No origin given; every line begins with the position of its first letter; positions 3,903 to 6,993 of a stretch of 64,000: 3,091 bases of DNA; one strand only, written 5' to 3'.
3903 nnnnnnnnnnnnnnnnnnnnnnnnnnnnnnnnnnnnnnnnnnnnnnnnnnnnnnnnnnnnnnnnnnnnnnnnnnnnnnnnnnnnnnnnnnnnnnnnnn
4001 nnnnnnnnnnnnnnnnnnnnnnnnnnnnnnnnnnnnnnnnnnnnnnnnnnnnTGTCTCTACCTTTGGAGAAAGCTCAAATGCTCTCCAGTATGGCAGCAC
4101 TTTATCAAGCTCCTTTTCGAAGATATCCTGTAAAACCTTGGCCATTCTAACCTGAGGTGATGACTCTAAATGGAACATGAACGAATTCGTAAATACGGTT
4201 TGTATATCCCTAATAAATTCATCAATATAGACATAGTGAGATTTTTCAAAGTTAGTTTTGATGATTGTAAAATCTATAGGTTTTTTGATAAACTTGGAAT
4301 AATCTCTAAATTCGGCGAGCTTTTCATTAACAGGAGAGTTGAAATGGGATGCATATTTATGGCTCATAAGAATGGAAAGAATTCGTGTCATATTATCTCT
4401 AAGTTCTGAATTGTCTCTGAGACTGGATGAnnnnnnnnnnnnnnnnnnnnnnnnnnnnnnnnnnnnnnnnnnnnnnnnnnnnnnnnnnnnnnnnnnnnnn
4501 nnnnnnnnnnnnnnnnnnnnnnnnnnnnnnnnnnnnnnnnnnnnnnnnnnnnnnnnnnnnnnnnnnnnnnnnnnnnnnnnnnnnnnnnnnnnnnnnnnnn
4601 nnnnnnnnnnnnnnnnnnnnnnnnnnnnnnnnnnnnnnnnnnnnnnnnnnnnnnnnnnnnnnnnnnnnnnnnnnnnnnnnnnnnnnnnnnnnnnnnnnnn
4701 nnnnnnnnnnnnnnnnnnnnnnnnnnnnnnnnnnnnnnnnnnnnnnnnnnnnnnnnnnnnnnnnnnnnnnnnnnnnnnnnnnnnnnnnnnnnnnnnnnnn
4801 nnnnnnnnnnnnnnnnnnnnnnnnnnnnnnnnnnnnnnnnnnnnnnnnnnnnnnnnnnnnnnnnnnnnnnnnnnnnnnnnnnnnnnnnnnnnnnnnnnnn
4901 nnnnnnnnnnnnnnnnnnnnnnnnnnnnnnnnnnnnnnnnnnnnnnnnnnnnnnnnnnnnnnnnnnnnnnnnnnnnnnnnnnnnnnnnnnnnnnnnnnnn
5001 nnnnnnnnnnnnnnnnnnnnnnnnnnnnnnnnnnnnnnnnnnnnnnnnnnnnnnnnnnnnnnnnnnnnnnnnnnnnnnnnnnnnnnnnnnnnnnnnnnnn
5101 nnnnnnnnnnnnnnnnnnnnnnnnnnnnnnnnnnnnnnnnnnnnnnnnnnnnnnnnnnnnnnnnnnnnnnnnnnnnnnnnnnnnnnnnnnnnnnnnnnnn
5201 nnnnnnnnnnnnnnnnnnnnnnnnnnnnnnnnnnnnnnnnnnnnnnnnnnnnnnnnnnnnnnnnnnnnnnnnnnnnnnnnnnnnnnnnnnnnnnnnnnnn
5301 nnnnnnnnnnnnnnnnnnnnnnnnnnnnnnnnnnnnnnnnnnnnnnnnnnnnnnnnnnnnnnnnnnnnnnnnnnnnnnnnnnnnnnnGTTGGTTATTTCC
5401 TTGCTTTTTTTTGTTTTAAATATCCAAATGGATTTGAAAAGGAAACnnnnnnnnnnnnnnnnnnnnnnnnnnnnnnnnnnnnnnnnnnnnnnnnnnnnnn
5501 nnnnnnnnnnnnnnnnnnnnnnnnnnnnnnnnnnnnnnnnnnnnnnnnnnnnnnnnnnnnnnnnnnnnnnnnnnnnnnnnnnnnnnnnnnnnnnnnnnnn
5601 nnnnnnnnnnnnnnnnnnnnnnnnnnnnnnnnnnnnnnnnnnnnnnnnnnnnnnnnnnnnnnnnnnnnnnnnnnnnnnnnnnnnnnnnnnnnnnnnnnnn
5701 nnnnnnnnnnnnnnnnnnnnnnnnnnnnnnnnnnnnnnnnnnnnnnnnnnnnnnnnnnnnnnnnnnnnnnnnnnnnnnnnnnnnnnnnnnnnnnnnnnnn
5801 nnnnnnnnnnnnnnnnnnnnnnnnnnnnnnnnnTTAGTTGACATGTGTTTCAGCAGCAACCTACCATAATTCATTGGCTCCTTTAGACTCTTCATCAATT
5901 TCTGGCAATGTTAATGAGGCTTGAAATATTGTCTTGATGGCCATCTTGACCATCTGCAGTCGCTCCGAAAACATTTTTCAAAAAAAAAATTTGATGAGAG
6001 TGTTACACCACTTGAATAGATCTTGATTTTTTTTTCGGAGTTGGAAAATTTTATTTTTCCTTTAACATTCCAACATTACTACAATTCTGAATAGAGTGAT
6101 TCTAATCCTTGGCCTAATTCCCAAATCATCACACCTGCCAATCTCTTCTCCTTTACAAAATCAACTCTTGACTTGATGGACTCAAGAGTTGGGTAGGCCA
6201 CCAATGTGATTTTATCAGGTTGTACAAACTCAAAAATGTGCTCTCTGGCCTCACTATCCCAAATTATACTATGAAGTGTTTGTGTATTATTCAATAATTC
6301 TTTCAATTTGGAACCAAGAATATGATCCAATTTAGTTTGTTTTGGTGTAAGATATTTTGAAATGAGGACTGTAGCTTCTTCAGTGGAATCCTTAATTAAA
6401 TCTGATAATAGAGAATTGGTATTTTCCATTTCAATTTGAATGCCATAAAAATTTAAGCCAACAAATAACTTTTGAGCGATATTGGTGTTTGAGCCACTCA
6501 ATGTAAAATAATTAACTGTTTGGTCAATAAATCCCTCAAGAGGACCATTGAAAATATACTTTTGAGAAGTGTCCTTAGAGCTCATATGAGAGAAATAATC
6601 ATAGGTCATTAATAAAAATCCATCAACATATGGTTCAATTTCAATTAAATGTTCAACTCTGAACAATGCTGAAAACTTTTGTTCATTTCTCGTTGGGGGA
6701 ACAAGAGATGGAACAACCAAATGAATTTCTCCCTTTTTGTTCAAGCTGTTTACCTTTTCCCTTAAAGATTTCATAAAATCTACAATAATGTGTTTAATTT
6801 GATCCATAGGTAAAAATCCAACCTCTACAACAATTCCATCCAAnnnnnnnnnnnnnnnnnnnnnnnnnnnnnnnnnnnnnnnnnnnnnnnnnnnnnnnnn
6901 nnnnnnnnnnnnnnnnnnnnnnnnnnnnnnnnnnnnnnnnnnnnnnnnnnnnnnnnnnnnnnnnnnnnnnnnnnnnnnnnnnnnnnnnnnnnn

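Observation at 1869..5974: Rubicon-like autophagy/endosome regulator carrying an inserted atypical bromodomain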

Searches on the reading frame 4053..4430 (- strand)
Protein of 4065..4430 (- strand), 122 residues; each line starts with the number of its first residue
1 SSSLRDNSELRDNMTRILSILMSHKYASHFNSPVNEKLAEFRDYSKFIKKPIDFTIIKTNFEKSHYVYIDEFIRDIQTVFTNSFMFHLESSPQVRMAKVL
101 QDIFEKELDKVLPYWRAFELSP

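Call 14: search_solved_structures(query=window:4065-4430:-, max_evalue=0.001, show_alignments=4)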
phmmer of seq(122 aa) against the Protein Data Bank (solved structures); distinct sequences matched with E-value up to 0.001: 357 (the best 60 are shown).
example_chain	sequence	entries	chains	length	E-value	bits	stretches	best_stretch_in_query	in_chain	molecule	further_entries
8ov6_C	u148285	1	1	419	7.1e-25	91.1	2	5-110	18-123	Bromodomain-containing protein 4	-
6dne_A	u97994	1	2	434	7.1e-25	91.1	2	5-110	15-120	Bromodomain-containing protein 4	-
36iu_K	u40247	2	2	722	3.3e-24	89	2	5-110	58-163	Isoform C of Bromodomain-containing protein 4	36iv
7y8r_U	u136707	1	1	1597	2.6e-18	70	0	39-107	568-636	Protein polybromo-1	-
4uix_A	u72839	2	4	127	1.6e-13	54.6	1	5-110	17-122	BROMODOMAIN-CONTAINING PROTEIN 4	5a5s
6viw_A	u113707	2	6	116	3.8e-13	53.3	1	5-110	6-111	Bromodomain-containing protein 4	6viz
4hbw_A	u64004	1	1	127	3.9e-13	53.3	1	5-110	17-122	Bromodomain-containing protein 4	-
9kem_A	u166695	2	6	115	4.2e-13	53.2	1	6-110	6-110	Bromodomain-containing protein 4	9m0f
5z9c_A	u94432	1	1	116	4.4e-13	53.2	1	5-110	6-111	Bromodomain-containing protein 4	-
9kt2_A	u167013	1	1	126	4.6e-13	53.1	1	6-110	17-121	Bromodomain-containing protein 4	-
7la9_A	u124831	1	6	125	5.5e-13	52.8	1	5-110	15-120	Bromodomain-containing protein 4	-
9c5v_D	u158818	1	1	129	5.6e-13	52.8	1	5-110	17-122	Bromodomain-containing protein 4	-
6prt_A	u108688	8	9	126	5.7e-13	52.8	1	5-110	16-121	Bromodomain-containing protein 4 | Isoform C of Bromodomain-containing protein 4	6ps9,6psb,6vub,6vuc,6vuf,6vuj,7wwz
4lys_A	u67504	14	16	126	5.7e-13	52.8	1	5-110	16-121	Bromodomain-containing protein 4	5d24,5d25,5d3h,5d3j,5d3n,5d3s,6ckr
8x7g_B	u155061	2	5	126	5.7e-13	52.8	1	5-110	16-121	Bromodomain-containing protein 4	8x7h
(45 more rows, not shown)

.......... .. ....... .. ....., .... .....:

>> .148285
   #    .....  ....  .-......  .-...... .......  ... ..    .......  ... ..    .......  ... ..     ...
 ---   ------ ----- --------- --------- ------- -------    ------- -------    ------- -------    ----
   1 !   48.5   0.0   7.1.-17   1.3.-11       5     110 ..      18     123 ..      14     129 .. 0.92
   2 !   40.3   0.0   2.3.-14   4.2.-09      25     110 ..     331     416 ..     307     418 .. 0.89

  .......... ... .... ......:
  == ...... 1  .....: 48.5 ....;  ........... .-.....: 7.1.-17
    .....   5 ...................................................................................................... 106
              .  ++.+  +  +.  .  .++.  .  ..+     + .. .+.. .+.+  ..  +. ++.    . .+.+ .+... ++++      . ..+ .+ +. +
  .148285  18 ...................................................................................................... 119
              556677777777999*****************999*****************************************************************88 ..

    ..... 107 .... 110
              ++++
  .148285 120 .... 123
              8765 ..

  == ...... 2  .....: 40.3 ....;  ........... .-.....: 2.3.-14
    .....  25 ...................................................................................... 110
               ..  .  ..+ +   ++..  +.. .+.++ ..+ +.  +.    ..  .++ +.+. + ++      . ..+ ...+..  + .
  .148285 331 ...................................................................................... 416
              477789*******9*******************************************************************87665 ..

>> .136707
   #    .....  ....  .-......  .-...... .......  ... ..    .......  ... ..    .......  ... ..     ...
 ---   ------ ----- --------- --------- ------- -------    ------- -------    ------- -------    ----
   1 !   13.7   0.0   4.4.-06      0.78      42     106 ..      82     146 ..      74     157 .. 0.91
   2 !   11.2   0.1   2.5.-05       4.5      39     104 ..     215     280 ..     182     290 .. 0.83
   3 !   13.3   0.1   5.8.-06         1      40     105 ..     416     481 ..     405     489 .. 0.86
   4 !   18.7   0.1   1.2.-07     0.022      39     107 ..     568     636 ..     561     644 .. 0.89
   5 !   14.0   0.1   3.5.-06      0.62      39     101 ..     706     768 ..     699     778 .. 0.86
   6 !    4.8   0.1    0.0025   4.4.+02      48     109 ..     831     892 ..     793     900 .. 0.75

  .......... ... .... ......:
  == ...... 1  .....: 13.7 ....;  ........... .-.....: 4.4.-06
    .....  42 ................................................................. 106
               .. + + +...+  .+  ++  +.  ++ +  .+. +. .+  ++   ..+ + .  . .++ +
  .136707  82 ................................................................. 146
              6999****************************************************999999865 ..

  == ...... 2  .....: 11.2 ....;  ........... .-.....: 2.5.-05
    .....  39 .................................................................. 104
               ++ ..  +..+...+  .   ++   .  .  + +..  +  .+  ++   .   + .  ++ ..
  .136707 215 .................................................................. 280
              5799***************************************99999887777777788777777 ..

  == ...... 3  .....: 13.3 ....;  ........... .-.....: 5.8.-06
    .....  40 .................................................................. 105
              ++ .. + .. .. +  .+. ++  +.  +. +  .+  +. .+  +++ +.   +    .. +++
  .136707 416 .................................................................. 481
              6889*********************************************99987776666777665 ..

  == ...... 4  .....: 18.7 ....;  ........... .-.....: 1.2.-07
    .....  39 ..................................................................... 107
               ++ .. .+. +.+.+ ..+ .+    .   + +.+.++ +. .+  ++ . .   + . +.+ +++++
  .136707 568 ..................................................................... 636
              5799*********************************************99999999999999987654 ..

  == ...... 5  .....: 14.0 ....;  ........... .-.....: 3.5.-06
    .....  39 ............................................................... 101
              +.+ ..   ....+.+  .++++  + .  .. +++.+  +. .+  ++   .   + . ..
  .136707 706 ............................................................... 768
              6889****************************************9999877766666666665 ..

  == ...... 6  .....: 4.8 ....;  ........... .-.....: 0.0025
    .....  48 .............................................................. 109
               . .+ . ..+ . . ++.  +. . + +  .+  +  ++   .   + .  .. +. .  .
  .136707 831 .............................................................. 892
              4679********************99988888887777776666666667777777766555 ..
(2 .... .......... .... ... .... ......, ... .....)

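Call 56: predict_structure(alignment_id=A7)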
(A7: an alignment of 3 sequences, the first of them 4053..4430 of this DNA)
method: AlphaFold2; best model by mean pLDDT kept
length: 126 residues; sequences in the alignment: 3
mean_pLDDT: 79.1   pTM: 0.76
mean pLDDT of the five models: 79.1, 64.5, 45.9, 42.3, 40.5
residues with pLDDT >= 90: 48; 70-90: 40; 50-70: 30; < 50: 8
segments of 3 or more residues with pLDDT < 50: 28-33
pLDDT, mean of each block of 10 residues (from residue 1): 85 92 61 53 59 88 90 93 75 83 93 90 57
secondary structure, 60 per line:
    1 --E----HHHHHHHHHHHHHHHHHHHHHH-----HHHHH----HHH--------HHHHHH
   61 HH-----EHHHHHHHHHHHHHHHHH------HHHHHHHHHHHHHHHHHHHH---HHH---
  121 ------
elements in order: H8-29 H35-39 H55-62 H69-85 H92-111

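Call 60: fold_search(model_id=the predicted structure, library=pdb)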
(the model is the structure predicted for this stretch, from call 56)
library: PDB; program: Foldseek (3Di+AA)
matches with E <= 10: 856; with E <= 0.001: 1
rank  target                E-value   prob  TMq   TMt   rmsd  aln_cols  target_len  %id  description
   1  5dkh_C                8.5e-04  1.00  0.58  0.64   7.8       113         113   24  Crystal structure of the bromodomain of human BRM (SMARCA2) in complex with a hydroxyphenyl propenone inhibitor 17 (released 2016-09-14)
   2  3qzv_A                1.1e-03  1.00  0.55  0.42   8.0        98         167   28  Crystal Structure of BPTF PHD-linker-bromo in complex with histone H4K12ac peptide (released 2011-06-01)
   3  3qzt_A                1.2e-03  1.00  0.60  0.69   8.2       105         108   28  Crystal Structure of BPTF bromo in complex with histone H4K16ac - Form II (released 2011-06-01)
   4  9hku_A                1.3e-03  1.00  0.59  0.15   9.6       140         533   26  Crystal structure of CREBBP histone acetyltransferase domain in complex with Acetyl-Coenzyme A (released 2025-12-17)
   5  7lp0_A                1.4e-03  1.00  0.59  0.67   7.8       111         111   26  Crystal structure of BPTF bromodomain in complex with inhibitor Pdy-3-077 (released 2022-08-10)
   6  2f6j_C                1.5e-03  1.00  0.56  0.43   8.3       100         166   28  Crystal structure of PHD finger-linker-bromodomain fragment of human BPTF in the H3(1-15)K4me3 bound state (released 2006-07-11)
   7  6axq_D                1.5e-03  1.00  0.58  0.63   8.4       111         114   25  CREBBP bromodomain in complex with Cpd6 (methyl 1H-indole-3-carboxylate) (released 2018-02-21)
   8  4nr6                  1.5e-03  1.00  0.57  0.62   8.6       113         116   25  Crystal structure of the bromodomain of human CREBBP in complex with an oxazepin ligand (released 2013-12-18)
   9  7kdz                  1.8e-03  1.00  0.59  0.70   7.8       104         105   27  Crystal structure of the bromodomain (BD) of human Bromodomain and PHD finger-containing Transcription Factor (BPTF) bou (released 2020-12-09)
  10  8xuw                  1.8e-03  1.00  0.51  0.57   7.2       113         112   24  Crystal Structure of the bromodomain of Fusarium graminearum GCN5 (released 2025-04-23)
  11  5dbm_C                1.9e-03  1.00  0.58  0.61   8.3       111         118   25  Crystal structure of the CBP bromodomain in complex with CPI703 (released 2016-04-20)
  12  4qy4_A                1.9e-03  1.00  0.57  0.64   9.4       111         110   25  Crystal structure of the bromodomain of human SMARCA2 (released 2014-08-27)
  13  4qbm_A                1.9e-03  1.00  0.51  0.60   8.7       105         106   27  Crystal structure of human BAZ2A bromodomain in complex with a diacetylated histone 4 peptide (H4K16acK20ac) (released 2014-05-21)
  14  6j3o_B                2.0e-03  1.00  0.58  0.69   8.1       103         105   26  Crystal structure of the human PCAF bromodomain in complex with compound 12 (released 2019-05-01)
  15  1e6i_A                2.0e-03  1.00  0.60  0.68   8.1       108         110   29  Bromodomain from GCN5 complexed with acetylated H4 peptide (released 2000-11-24)
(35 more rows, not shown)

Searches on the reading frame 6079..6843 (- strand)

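Call 52: search_protein_families(library=pfam, proteins=[window:6079-6843:-], max_evalue=0.01)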
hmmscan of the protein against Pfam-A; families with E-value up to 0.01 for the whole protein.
window:6079-6843:- (254 aa): 2 families
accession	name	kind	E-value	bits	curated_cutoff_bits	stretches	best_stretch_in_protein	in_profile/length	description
PF00704.34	Glyco_hydro_18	-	1.1e-20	75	29.6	1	20-245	126-316/317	Glycosyl hydrolases family 18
PF18088.7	Glyco_H_20C_C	-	0.00071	19.9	27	1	88-205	20-141/194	Glycoside Hydrolase 20C C-terminal domain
